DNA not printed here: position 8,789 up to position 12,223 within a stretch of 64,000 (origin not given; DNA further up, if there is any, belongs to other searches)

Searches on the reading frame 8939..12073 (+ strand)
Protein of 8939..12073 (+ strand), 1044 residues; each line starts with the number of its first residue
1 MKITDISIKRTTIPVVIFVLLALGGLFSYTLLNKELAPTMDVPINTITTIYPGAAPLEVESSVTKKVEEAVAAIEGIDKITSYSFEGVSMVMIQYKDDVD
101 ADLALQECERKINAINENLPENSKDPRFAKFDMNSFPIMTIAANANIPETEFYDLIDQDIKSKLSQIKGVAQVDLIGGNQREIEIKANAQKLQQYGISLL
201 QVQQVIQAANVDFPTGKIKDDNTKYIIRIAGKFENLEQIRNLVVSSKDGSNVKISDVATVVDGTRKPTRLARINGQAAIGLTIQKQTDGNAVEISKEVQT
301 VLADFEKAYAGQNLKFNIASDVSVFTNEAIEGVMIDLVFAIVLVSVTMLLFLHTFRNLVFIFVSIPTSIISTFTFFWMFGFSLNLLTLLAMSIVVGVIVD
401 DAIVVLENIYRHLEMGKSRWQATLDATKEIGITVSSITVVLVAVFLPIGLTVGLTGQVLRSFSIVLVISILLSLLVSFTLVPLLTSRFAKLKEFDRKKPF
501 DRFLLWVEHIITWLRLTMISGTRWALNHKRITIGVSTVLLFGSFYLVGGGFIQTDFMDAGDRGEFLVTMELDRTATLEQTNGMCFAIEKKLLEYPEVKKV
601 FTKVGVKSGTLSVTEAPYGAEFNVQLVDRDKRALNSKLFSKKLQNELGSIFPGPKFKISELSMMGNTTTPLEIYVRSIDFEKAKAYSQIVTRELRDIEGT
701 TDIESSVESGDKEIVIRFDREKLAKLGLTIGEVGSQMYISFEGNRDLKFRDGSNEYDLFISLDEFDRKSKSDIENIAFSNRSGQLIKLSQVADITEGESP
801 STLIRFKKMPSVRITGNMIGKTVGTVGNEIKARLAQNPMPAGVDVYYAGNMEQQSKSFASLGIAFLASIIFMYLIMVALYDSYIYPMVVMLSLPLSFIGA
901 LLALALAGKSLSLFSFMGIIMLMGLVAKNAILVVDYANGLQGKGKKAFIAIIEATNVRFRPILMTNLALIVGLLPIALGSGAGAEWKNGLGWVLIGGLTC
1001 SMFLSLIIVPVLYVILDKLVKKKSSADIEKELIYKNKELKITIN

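Call 8: search_protein_families(library=pfam, proteins=[window:8939-12073:+])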
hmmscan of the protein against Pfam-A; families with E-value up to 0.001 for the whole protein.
window:8939-12073:+ (1044 aa): 3 families
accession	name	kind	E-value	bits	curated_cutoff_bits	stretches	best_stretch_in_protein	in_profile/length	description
PF00873.25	ACR_tran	-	7.3e-247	822.3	28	1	4-1016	2-1020/1021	AcrB/AcrD/AcrF family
PF03176.21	MMPL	-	5.4e-08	32.6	20.5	1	278-506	87-319/333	MMPL family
PF02355.23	SecD_SecF_C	-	0.00021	21.2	20.5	1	324-477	24-175/189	Protein export membrane protein SecD/SecF, C-terminal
